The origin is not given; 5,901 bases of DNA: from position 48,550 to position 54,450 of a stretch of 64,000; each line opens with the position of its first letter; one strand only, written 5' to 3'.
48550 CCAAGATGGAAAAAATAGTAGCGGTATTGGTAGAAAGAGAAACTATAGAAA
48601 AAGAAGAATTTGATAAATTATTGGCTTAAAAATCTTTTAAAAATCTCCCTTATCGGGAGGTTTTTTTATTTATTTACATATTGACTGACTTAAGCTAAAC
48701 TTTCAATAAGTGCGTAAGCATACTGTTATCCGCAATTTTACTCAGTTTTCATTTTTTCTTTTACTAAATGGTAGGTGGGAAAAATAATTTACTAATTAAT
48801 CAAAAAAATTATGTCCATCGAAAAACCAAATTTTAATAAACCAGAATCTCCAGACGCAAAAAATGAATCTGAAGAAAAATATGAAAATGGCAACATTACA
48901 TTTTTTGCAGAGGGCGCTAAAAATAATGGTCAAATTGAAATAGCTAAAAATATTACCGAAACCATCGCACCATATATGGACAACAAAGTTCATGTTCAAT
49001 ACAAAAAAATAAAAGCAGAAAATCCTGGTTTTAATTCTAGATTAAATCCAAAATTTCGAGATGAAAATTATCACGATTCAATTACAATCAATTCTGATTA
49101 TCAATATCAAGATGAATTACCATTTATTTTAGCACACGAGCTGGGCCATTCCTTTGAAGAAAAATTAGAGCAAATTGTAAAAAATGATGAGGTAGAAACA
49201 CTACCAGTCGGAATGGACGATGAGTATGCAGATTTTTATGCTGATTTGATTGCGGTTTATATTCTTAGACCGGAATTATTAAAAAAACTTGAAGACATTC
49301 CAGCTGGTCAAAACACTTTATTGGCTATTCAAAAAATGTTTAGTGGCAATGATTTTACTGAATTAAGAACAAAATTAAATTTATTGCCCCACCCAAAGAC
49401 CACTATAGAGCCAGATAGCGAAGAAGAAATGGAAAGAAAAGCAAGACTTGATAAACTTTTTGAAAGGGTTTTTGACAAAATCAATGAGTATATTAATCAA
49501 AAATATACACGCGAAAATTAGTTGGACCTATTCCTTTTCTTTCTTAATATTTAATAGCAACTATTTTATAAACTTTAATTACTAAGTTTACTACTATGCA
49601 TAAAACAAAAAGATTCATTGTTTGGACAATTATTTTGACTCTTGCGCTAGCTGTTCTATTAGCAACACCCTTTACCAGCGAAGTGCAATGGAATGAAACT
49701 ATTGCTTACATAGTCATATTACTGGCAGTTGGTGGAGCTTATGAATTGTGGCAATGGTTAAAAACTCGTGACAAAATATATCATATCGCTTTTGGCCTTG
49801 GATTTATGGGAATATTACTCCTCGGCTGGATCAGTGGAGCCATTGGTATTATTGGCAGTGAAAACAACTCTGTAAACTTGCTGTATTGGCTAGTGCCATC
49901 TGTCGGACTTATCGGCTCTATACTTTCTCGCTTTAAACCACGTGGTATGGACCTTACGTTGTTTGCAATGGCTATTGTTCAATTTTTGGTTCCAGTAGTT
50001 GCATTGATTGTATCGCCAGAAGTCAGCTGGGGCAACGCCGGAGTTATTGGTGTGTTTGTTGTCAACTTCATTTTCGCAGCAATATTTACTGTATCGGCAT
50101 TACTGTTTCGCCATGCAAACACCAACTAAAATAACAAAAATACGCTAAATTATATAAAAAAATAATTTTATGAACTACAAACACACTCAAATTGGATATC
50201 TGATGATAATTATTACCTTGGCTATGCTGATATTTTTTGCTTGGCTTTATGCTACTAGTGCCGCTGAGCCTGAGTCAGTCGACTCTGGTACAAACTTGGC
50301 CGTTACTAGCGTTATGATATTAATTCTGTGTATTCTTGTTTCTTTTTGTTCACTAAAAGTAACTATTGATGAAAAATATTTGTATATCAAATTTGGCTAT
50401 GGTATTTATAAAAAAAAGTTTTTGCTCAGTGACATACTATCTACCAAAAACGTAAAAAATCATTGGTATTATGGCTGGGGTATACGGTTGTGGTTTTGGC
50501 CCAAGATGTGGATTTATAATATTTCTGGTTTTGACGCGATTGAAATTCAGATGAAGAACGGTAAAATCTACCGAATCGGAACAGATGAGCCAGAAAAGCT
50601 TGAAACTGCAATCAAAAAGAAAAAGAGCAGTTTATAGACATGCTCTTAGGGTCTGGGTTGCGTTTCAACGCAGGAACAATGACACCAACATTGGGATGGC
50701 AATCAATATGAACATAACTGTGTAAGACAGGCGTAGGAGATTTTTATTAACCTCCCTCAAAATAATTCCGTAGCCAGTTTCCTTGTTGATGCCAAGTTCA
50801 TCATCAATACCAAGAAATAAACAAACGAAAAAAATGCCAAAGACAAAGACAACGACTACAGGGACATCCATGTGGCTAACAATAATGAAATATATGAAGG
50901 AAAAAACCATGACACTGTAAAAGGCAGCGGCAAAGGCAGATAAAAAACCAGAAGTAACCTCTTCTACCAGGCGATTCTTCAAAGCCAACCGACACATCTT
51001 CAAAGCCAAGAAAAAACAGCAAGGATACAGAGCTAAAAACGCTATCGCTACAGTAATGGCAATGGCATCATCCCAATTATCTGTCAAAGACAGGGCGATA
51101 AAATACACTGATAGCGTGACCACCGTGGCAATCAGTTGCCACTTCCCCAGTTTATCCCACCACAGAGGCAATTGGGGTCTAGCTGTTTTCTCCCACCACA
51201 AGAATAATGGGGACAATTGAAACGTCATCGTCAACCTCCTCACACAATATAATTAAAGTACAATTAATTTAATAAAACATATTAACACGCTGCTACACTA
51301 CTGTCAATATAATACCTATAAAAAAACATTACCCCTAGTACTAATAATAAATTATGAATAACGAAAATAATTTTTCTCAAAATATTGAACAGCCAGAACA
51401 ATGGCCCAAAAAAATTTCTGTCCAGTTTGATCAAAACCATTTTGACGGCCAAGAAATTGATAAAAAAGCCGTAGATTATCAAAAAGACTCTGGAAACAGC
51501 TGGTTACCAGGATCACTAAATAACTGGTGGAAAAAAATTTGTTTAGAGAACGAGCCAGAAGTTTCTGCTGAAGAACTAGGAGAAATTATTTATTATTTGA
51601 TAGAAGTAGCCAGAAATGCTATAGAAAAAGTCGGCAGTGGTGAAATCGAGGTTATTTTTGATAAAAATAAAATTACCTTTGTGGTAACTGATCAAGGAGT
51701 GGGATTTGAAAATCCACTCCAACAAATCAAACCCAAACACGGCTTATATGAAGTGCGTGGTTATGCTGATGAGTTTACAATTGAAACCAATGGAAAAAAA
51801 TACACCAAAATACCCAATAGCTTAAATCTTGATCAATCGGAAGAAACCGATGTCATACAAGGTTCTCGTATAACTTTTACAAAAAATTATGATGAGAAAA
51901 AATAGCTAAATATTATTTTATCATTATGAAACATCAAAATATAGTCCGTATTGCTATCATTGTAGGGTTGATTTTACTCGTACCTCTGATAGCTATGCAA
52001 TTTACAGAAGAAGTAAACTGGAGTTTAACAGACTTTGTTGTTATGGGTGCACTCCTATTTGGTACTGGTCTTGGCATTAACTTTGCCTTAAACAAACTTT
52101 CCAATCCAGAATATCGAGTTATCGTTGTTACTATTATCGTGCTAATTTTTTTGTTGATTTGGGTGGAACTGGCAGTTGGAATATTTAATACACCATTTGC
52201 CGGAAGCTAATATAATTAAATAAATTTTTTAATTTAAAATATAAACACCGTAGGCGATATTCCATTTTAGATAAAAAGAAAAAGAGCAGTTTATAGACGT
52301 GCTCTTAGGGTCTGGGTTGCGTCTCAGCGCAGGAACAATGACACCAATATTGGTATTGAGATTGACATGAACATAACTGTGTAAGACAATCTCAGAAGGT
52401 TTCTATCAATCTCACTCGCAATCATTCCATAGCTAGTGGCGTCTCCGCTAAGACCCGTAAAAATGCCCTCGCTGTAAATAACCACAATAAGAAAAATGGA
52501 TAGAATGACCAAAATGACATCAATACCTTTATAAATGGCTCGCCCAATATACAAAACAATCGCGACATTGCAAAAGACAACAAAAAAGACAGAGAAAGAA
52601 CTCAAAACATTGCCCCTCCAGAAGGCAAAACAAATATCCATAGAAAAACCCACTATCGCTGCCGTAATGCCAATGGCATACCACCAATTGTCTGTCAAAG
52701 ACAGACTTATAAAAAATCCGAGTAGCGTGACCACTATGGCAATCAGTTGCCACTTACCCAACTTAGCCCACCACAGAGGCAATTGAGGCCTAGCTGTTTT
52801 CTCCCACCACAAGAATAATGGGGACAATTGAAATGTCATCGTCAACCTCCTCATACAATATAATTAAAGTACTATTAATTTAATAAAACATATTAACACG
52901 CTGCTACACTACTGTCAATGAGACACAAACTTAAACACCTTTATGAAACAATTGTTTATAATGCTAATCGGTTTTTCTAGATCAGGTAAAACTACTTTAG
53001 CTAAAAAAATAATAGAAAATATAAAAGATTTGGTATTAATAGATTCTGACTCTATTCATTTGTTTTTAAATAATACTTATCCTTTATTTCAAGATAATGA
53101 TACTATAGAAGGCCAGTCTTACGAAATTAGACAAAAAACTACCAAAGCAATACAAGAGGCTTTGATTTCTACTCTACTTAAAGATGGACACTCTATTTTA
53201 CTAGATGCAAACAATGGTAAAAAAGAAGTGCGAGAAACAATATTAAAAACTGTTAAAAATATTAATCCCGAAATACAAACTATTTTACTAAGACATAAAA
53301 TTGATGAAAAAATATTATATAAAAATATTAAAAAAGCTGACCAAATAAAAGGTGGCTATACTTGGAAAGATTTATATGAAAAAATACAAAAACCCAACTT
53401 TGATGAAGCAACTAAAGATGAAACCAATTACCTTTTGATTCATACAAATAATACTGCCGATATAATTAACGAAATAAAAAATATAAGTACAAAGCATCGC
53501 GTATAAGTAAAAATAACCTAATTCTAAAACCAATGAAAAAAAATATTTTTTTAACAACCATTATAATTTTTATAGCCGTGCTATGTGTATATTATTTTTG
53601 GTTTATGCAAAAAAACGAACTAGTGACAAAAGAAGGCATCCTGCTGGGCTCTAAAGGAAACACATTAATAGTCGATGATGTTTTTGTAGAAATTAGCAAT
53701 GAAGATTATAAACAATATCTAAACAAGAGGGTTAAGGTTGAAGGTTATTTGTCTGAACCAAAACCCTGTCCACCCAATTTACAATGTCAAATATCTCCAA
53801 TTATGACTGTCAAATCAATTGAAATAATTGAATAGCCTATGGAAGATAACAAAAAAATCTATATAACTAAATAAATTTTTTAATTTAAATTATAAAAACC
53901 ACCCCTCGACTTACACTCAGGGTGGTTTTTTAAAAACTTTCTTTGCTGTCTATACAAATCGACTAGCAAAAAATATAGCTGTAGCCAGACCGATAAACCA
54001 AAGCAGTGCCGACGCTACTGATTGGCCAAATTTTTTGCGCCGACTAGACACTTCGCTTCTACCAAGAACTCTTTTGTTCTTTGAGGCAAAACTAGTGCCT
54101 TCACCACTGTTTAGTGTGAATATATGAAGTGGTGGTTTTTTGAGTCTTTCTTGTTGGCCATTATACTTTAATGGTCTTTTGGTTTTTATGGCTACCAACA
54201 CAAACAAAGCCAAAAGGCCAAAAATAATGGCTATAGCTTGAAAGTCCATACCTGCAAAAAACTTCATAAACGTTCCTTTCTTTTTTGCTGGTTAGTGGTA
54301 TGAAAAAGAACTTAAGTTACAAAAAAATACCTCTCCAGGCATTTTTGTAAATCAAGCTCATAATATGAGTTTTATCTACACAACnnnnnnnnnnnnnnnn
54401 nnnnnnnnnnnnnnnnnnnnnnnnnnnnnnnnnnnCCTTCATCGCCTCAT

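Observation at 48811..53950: Cassette-like array: conserved boundary modules (terminator, promoter, tail) framing unrelated cargo genes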

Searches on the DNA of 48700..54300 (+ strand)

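Call 95: search_dna_similar(query=window:48700-54300:+, collection=phages, mode=distant, max_rows=5)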
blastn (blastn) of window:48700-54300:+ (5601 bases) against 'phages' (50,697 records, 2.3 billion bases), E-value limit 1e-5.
No match.

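Call 96: search_dna_similar(query=window:48700-54300:+, collection=plasmids, mode=distant, max_rows=5)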
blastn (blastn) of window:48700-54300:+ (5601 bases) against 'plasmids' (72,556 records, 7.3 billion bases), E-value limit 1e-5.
No match.

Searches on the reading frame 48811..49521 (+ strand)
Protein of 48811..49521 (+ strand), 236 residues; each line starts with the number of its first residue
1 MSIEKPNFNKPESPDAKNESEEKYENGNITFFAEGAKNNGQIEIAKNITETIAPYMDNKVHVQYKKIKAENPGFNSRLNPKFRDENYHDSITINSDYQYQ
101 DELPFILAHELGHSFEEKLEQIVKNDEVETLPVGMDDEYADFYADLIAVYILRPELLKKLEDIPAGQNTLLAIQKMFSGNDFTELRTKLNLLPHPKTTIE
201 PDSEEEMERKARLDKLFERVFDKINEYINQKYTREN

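Call 7: search_protein_families(library=pfam, max_evalue=1, proteins=[window:48811-49521:+])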
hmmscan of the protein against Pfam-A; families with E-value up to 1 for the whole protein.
window:48811-49521:+ (236 aa): 1 family
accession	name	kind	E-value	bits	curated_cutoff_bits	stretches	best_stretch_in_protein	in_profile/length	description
PF01435.24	Peptidase_M48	-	0.034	14.4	20.3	1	32-114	39-76/186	Peptidase family M48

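Call 8: search_protein_families(library=ncbifam, max_evalue=1, proteins=[window:48811-49521:+])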
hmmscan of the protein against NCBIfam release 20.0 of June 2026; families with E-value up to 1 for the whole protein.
window:48811-49521:+ (236 aa): 0 families

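Call 31: search_protein_families(library=padloc, max_evalue=0.1, proteins=[window:48811-49521:+])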
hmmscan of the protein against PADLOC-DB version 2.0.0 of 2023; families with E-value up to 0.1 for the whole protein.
window:48811-49521:+ (236 aa): 1 family
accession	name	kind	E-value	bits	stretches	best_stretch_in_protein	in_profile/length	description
PDLC04141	capP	-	0.0053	14.3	1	68-131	37-92/242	capP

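Call 32: search_protein_families(library=phrogs, max_evalue=0.1, proteins=[window:48811-49521:+])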
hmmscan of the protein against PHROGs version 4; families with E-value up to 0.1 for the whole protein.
window:48811-49521:+ (236 aa): 2 families
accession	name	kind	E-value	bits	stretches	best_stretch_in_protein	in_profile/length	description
phrog_87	-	other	4.5e-06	27.6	1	45-161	25-136/227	metallo-protease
phrog_12537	-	unknown function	0.094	14.1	0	142-190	16-65/71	-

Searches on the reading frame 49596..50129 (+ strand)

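Call 7: search_protein_families(library=pfam, max_evalue=1, proteins=[window:49596-50129:+])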
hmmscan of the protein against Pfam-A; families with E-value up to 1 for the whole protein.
window:49596-50129:+ (177 aa): 1 family
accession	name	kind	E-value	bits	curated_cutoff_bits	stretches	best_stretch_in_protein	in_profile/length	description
PF01708.21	Gemini_mov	-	0.75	10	25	1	23-60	25-62/92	Geminivirus putative movement protein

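Call 8: search_protein_families(library=ncbifam, max_evalue=1, proteins=[window:49596-50129:+])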
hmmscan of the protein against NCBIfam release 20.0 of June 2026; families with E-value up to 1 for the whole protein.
window:49596-50129:+ (177 aa): 4 families
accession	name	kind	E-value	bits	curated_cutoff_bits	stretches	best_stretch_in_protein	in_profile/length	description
NF045937.1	MSC_0624_12TM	equivalog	0.019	13.6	70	1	8-173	258-400/445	MSC_0624 family F1-like ATPase-associated membrane protein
NF007615.0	PRK10263.1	equivalog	0.092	10.3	1566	1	36-112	82-152/1355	DNA translocase FtsK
NF045712.1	sulf_resp_HmcD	equivalog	0.11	12.4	34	1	33-60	11-38/38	sulfate respiration complex protein HmcD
NF033610.1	SLATT_3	domain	0.82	9.7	45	1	4-58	19-71/170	SLATT domain-containing protein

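Call 31: search_protein_families(library=padloc, max_evalue=0.1, proteins=[window:49596-50129:+])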
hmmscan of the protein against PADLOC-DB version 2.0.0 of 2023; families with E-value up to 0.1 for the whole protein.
window:49596-50129:+ (177 aa): 1 family
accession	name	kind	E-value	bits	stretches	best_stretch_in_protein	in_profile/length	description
PDLC03263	MTase_II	-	0.06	11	1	20-90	121-192/217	Type II methyltransferase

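Call 32: search_protein_families(library=phrogs, max_evalue=0.1, proteins=[window:49596-50129:+])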
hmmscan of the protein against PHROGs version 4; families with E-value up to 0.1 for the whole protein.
window:49596-50129:+ (177 aa): 0 families

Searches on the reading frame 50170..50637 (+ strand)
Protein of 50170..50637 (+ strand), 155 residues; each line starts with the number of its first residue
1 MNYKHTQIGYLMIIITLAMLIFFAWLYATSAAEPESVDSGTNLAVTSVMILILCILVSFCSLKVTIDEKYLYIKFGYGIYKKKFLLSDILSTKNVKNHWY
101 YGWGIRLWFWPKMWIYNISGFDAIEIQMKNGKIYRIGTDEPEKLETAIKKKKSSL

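Call 7: search_protein_families(library=pfam, max_evalue=1, proteins=[window:50170-50637:+])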
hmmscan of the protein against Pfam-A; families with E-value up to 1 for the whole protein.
window:50170-50637:+ (155 aa): 2 families
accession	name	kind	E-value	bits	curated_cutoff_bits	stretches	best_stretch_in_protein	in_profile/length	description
PF06713.17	bPH_4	-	0.016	15.7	22.9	1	65-99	4-36/74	Bacterial PH domain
PF13505.12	OMP_b-brl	-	0.056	14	28.7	1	70-115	102-146/175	Outer membrane protein beta-barrel domain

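Call 8: search_protein_families(library=ncbifam, max_evalue=1, proteins=[window:50170-50637:+])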
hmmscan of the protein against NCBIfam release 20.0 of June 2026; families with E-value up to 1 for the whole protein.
window:50170-50637:+ (155 aa): 1 family
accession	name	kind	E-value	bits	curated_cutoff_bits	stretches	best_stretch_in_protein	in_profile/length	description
NF045849.1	ICE_MMCAP2_0565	equivalog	0.027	14.2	40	1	10-59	23-70/80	Mbov_0395 family pilin-like conjugal transfer protein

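Call 31: search_protein_families(library=padloc, max_evalue=0.1, proteins=[window:50170-50637:+])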
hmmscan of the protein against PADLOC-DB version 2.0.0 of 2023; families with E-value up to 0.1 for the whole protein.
window:50170-50637:+ (155 aa): 0 families

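Call 32: search_protein_families(library=phrogs, max_evalue=0.1, proteins=[window:50170-50637:+])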
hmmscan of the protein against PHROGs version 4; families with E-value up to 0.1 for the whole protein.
window:50170-50637:+ (155 aa): 0 families

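Call 60: find_encoding_contigs(protein=window:50170-50637:+, flank=6000, max_places=10)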
Protein window:50170-50637:+ (155 aa): 3 contigs read that carry it; 1 place shown.
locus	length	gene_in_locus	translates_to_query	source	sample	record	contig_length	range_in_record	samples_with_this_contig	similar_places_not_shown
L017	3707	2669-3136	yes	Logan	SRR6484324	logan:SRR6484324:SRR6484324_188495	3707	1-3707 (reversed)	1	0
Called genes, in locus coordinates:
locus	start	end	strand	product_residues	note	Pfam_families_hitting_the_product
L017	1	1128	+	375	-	?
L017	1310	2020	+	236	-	-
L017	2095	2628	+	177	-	-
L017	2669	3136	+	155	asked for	-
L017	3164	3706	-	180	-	?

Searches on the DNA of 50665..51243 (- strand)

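Call 77: search_rna_families(sources=[L007, L009, L010, L012], threshold=evalue, max_evalue=0.1)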
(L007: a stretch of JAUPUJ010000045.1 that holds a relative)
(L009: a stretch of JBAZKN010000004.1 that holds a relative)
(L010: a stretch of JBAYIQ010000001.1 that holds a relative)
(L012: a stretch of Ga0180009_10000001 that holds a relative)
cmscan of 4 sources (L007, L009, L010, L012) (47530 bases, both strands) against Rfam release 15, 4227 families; matches with E-value up to 0.1: 6.
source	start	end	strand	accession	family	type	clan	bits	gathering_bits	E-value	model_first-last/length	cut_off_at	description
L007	383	768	-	RF00010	RNaseP_bact_a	Gene; ribozyme;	CL00002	218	100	1.7e-69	1-367/367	no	Bacterial RNase P class A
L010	14117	14190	+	RF00005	tRNA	Gene; tRNA;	CL00001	71.6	29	8.6e-14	1-71/71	no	tRNA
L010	13812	13883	+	RF00005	tRNA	Gene; tRNA;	CL00001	59.4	29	1.9e-10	1-71/71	no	tRNA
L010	2778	2922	+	RF00557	L10_leader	Cis-reg; leader;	-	54.7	44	4.2e-06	1-138/138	no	Ribosomal protein L10 leader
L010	14117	14191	-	RF04354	Plastid-ycf2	Cis-reg;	-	38.1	65.7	0.00016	1-75/75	no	Plastid-ycf2 5UTR RNA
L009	8493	8550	+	RF00512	Leu_leader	Cis-reg; leader;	-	29.3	50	0.04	1-148/148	no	Leucine operon leader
